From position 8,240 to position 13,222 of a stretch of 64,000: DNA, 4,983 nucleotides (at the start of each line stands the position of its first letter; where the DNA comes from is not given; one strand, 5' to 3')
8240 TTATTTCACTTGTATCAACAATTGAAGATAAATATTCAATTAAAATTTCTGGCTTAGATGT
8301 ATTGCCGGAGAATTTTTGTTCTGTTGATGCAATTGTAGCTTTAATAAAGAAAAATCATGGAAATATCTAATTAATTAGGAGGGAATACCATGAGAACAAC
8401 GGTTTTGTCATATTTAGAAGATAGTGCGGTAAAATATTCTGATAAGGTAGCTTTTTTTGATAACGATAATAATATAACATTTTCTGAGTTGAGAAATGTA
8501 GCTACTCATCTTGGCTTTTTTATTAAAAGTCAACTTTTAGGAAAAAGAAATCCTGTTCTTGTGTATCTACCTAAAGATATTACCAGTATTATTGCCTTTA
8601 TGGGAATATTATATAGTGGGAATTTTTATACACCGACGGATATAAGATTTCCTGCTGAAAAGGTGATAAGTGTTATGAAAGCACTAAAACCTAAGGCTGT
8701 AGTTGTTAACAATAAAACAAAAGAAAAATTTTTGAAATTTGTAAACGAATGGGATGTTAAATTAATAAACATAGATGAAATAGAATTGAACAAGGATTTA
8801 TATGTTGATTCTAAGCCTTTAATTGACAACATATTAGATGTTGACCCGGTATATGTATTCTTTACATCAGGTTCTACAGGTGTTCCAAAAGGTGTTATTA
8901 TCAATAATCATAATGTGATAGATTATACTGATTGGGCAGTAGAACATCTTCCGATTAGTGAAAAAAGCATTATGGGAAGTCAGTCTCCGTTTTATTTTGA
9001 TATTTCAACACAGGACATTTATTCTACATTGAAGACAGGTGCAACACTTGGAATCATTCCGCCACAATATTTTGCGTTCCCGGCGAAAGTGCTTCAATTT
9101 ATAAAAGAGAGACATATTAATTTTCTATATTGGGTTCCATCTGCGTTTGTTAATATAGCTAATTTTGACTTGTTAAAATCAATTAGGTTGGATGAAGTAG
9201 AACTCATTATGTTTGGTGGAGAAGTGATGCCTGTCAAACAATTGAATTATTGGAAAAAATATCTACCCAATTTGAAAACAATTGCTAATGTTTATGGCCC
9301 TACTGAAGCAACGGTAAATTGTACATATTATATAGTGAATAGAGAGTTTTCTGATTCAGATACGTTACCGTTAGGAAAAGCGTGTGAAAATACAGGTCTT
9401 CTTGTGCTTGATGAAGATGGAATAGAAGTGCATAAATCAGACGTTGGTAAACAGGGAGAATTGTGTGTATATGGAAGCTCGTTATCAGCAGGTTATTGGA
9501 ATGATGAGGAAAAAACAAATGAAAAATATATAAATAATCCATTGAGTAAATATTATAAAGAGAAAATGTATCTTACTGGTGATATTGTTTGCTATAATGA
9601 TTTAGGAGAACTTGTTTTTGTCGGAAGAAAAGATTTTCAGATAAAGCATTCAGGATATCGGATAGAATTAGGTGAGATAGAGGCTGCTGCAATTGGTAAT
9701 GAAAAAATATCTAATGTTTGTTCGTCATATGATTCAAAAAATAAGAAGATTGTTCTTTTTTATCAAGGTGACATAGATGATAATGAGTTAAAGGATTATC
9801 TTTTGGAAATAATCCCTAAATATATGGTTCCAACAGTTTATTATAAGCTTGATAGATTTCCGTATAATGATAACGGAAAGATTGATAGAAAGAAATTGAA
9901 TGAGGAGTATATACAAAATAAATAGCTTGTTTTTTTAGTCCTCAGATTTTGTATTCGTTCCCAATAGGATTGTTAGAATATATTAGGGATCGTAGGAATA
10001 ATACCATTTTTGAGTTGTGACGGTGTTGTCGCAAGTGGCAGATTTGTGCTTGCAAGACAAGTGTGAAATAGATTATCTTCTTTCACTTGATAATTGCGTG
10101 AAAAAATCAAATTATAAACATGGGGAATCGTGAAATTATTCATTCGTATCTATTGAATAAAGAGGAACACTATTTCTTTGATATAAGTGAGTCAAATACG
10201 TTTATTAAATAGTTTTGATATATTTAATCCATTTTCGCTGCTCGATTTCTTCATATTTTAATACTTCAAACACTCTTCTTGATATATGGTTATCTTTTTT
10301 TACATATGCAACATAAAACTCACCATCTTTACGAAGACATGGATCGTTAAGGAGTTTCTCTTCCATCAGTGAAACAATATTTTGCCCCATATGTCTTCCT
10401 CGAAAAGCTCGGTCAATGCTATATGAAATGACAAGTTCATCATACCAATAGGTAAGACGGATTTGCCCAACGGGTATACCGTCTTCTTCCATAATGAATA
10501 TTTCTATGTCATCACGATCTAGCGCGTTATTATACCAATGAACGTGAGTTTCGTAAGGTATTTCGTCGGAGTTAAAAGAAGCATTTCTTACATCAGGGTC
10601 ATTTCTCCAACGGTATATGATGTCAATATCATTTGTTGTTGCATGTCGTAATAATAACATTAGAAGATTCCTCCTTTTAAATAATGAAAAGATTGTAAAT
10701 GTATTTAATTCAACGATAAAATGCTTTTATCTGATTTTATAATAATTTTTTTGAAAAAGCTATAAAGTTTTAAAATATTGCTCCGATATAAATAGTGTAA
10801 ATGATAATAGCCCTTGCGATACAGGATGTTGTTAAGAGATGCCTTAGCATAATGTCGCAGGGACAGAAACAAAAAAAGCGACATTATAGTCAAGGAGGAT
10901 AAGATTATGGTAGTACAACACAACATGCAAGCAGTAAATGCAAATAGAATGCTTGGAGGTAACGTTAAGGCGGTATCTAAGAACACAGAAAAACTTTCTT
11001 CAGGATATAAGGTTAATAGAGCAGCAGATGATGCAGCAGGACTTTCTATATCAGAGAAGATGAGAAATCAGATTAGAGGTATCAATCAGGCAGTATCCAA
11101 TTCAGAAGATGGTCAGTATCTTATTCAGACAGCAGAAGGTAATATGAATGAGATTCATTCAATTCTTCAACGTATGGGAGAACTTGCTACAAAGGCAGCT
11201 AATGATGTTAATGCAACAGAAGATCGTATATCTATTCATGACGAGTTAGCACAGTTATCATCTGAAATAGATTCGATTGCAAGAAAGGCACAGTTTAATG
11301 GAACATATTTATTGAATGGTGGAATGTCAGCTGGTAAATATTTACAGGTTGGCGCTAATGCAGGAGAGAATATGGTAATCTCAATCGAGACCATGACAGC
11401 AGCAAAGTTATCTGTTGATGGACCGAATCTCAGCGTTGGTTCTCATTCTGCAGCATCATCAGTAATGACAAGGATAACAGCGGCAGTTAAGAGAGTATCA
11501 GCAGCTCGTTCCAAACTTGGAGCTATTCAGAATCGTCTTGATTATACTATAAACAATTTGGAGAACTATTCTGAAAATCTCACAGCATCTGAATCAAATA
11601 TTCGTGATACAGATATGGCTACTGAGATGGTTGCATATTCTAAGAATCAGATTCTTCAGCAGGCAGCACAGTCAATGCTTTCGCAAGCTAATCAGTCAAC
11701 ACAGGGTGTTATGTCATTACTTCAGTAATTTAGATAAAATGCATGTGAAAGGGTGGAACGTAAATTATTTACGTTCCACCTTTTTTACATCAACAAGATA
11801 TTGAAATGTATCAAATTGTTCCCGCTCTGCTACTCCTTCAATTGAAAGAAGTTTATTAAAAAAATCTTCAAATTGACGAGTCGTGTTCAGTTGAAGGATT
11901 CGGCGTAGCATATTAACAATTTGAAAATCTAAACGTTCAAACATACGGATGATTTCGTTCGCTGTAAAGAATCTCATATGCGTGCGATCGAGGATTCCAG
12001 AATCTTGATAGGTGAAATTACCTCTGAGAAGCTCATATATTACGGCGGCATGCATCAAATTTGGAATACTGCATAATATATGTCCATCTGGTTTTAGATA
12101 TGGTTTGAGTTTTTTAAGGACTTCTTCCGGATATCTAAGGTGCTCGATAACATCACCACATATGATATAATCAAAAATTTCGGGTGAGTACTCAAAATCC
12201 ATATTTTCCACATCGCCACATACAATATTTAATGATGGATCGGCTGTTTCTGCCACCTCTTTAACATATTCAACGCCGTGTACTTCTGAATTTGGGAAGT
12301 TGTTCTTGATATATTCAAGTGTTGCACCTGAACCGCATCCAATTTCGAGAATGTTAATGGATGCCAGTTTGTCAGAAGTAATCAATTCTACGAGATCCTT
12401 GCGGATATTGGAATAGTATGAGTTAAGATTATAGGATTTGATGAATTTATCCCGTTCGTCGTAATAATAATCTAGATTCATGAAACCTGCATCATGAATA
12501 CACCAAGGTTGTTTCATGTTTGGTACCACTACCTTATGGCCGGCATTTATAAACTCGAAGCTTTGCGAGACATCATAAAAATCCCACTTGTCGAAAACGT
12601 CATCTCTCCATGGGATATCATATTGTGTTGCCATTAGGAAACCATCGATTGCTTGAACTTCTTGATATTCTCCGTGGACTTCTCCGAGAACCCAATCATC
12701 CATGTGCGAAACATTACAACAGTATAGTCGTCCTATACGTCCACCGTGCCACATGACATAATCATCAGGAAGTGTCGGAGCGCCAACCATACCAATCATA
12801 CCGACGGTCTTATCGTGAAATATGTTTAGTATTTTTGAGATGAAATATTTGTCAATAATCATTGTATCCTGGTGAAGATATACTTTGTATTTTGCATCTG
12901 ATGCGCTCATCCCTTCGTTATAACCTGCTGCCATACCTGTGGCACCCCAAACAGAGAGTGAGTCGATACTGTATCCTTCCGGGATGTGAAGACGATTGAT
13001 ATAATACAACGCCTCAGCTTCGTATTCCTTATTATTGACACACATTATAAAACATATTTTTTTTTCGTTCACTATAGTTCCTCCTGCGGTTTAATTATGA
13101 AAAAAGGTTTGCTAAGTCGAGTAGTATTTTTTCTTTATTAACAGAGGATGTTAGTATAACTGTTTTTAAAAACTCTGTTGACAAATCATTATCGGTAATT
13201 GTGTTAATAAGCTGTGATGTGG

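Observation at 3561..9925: Carrier-protein-dependent acyl plus aminoacyl tailoring cassette wired into a flagellin pseudaminic-acid pathway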

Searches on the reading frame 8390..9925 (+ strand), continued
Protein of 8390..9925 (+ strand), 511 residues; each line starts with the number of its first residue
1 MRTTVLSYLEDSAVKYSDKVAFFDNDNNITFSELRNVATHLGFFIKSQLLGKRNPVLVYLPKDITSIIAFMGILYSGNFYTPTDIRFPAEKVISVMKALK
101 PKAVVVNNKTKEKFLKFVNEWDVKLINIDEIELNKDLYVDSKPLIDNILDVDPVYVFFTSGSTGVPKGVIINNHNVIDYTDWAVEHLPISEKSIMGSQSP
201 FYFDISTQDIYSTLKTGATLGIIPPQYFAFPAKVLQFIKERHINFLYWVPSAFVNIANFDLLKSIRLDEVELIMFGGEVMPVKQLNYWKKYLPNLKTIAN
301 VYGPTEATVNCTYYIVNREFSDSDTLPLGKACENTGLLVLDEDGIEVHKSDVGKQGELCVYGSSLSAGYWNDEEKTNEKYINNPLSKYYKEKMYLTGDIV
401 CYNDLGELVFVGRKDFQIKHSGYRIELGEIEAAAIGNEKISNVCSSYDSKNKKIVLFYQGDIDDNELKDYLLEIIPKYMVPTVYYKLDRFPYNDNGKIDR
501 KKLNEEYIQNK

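Call 43: search_protein_families(library=pfam, proteins=[L018:61-1611:+, L018:1633-2622:+, L018:2681-3649:+, L018:3666-4481:+, L018:4521-4757:+, L018:4773-6323:+, L018:6355-7620:+, L018:7638-8558:+, L018:8542-9759:+, L012:12402-14372:+], max_evalue=0.001)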
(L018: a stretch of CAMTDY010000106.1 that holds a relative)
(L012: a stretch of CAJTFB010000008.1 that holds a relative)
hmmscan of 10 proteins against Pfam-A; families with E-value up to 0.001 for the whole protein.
L018:61-1611:+ (516 aa): 0 families

L018:1633-2622:+ (329 aa): 10 families
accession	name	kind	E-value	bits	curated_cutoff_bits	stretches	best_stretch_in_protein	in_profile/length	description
PF02719.21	Polysacc_synt_2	-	1e-99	333.9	20.2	1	7-283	1-292/293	Polysaccharide biosynthesis protein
PF01370.27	Epimerase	-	2.6e-24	86.4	20.9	1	7-224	1-231/240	NAD dependent epimerase/dehydratase family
PF16363.11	GDP_Man_Dehyd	-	3e-18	66.8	27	1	8-279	1-296/332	GDP-mannose 4,6 dehydratase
PF01073.25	3Beta_HSD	-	1.1e-14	54.6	22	1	8-134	1-122/280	3-beta hydroxysteroid dehydrogenase/isomerase family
PF13460.12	NAD_binding_10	-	5e-08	33.5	27.2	1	11-133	1-103/184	NAD(P)H-binding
PF05368.20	NmrA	-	1e-07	32.3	27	1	5-124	3-103/298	NmrA-like family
PF04321.23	RmlD_sub_bind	-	2.2e-07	30.7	27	1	7-143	3-130/287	RmlD substrate binding domain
PF07993.18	NAD_binding_4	-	3.8e-06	26.7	20.1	1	9-134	1-142/258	Male sterility protein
PF00106.31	adh_short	-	2.5e-05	24.3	26.6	1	5-131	1-139/195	short chain dehydrogenase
PF08659.16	KR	-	2.9e-05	24.5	22.6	1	7-88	3-93/180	KR domain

L018:2681-3649:+ (322 aa): 2 families
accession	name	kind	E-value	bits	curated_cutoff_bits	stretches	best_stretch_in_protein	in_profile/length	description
PF00685.33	Sulfotransfer_1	-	3.7e-19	69.6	22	1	10-222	3-189/255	Sulfotransferase domain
PF13469.12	Sulfotransfer_3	-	3.2e-07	31.3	27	0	12-48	3-41/216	Sulfotransferase family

L018:3666-4481:+ (271 aa): 1 family
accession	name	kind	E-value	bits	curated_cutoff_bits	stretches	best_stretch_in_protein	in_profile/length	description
PF02522.19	Antibiotic_NAT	-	8.8e-23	81.5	25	1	46-241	17-227/232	Aminoglycoside 3-N-acetyltransferase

L018:4521-4757:+ (78 aa): 1 family
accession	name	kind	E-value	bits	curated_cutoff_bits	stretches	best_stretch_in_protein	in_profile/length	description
PF00550.31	PP-binding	-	5.6e-06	27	20.8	1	15-57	14-55/67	Phosphopantetheine attachment site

L018:4773-6323:+ (516 aa): 2 families
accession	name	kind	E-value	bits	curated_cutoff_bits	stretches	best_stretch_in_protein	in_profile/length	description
PF00501.34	AMP-binding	-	5.5e-61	206.9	29.9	1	19-379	1-384/384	AMP-binding enzyme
PF13193.12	AMP-binding_C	-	0.00017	22.9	24.5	1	438-506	1-76/76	AMP-binding enzyme C-terminal domain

L018:6355-7620:+ (421 aa): 3 families
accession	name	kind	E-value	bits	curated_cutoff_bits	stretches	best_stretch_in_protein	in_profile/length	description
PF16254.10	DUF4910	-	3.9e-102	340.8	26.6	1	2-342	1-247/247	Domain of unknown function (DUF4910)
PF09940.16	DUF2172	-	1.2e-35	122.2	27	1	53-144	1-92/92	Domain of unknown function (DUF2172)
PF16221.11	HTH_47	-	3.9e-21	74.8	27.1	1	347-417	5-76/78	winged helix-turn-helix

L018:7638-8558:+ (306 aa): 1 family
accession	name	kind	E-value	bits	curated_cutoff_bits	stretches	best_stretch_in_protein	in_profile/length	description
PF00248.27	Aldo_ket_red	-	4.5e-39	134.7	24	1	7-282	1-285/291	Aldo/keto reductase family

L018:8542-9759:+ (405 aa): 4 families
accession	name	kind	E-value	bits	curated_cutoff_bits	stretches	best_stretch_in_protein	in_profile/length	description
PF01041.23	DegT_DnrJ_EryC1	-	1.3e-81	275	19.8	1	10-344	2-322/360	DegT/DnrJ/EryC1/StrS aminotransferase family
PF00155.27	Aminotran_1_2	-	5.9e-07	29.4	19.7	1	7-159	18-189/361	Aminotransferase class I and II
PF01276.26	OKR_DC_1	-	2.1e-06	27.2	27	1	40-157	72-205/417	Orn/Lys/Arg decarboxylase, major domain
PF01212.27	Beta_elim_lyase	-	0.00014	21.7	27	0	34-296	32-280/288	Beta-eliminating lyase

L012:12402-14372:+ (656 aa): 0 families

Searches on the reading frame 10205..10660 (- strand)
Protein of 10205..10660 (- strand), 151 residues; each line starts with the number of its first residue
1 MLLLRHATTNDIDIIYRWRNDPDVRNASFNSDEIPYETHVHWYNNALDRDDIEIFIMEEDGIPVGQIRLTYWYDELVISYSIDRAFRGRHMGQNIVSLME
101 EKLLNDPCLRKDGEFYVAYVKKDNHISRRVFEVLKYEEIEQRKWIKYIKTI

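Call 6: search_protein_families(library=pfam, proteins=[window:10205-10660:-], max_evalue=0.01)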
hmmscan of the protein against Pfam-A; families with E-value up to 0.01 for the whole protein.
window:10205-10660:- (151 aa): 5 families
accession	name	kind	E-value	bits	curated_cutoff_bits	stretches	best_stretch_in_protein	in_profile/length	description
PF13302.13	Acetyltransf_3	-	5.6e-12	47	25.4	1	2-134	2-135/138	Acetyltransferase (GNAT) domain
PF00583.31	Acetyltransf_1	-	3.6e-07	30.9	20.7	1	33-132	17-112/116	Acetyltransferase (GNAT) family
PF13523.12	Acetyltransf_8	-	2.3e-06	27.8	27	1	9-91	3-84/145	Acetyltransferase (GNAT) domain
PF08445.16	FR47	-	0.00032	21.1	22.1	1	83-145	30-86/86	FR47-like protein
PF13508.13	Acetyltransf_7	-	0.0035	18.1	27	1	52-103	3-57/84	Acetyltransferase (GNAT) domain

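Call 7: search_protein_families(library=ncbifam, proteins=[window:10205-10660:-], max_evalue=0.01)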
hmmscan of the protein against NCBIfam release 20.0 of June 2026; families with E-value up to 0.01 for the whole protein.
window:10205-10660:- (151 aa): 2 families
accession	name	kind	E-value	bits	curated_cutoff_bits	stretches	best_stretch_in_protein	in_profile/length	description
TIGR03585.1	PseH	equivalog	1.9e-10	41.1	93.1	1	8-72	7-71/156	UDP-4-amino-4,6-dideoxy-N-acetyl-beta-L-altrosamine N-acetyltransferase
NF002959.0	PRK03624.1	equivalog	0.0034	17.1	124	1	77-143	75-136/147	GNAT family acetyltransferase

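Call 58: search_solved_structures(query=window:10205-10660:-, max_evalue=1, show_alignments=1)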
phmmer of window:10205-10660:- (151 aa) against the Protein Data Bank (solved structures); distinct sequences matched with E-value up to 1: 4.
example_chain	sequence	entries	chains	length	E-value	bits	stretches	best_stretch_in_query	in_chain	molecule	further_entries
3eo4_A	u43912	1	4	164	4.6e-06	30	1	2-140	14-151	Uncharacterized protein MJ1062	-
4xpk_A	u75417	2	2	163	0.0051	20.1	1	8-67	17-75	N-Acetyltransferase, PseH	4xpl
2qml_A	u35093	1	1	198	0.036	17.4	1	2-90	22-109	BH2621 protein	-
4j3g_A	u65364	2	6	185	0.26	14.6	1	2-66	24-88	GCN5-related N-acetyltransferase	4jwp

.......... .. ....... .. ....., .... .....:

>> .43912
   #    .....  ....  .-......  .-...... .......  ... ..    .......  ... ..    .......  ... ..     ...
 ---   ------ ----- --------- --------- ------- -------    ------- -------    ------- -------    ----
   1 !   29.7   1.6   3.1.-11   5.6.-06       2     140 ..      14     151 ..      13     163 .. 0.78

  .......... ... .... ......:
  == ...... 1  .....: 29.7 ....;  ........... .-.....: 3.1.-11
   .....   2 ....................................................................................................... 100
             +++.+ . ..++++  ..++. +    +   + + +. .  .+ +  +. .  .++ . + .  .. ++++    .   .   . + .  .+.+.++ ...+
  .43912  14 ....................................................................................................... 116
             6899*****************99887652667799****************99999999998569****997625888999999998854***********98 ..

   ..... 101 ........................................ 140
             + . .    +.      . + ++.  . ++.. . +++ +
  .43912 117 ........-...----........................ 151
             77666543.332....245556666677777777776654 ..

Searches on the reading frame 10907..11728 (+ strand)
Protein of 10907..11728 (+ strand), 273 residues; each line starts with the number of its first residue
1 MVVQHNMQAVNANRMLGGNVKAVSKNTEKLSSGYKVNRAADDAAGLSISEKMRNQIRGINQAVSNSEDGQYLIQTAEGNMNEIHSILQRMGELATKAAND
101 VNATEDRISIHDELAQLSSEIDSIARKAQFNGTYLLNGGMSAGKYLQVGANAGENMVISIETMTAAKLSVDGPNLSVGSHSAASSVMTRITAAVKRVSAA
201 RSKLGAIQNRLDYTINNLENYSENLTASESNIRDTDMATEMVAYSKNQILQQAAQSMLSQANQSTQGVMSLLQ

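Call 9: search_protein_families(library=pfam, proteins=[window:10907-11728:+], max_evalue=0.001)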
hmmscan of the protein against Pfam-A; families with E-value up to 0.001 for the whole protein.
window:10907-11728:+ (273 aa): 2 families
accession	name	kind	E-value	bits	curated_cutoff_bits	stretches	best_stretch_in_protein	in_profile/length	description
PF00669.25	Flagellin_N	-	3e-41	141.2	26.6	1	3-138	1-136/139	Bacterial flagellin N-terminal helical region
PF00700.27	Flagellin_C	-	2.5e-27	95.5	23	1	188-272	2-86/86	Bacterial flagellin C-terminal helical region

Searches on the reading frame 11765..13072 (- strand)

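Call 9: search_protein_families(library=pfam, proteins=[window:11765-13072:-], max_evalue=0.001)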
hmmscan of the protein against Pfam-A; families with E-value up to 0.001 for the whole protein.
window:11765-13072:- (435 aa): 7 families
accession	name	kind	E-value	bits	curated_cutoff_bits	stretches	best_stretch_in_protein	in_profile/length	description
PF13712.12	Glyco_tranf_2_5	-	1.3e-85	286.8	27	1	7-214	1-210/210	Glycosyltransferase like family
PF13489.12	Methyltransf_23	-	4.8e-23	82.1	27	1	228-386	13-162/164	Methyltransferase domain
PF08242.18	Methyltransf_12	-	8.6e-17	62.1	30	1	242-332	1-98/98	Methyltransferase domain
PF08241.18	Methyltransf_11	-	1.4e-15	58.2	21.2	1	242-334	1-95/95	Methyltransferase domain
PF13649.12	Methyltransf_25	-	1.6e-12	48.4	27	1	241-330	1-97/97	Methyltransferase domain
PF13847.12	Methyltransf_31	-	1.7e-11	44.4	27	1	239-355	5-129/145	Methyltransferase domain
PF07021.18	MetW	-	5.6e-10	39.6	21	1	239-385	15-162/193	Methionine biosynthesis protein MetW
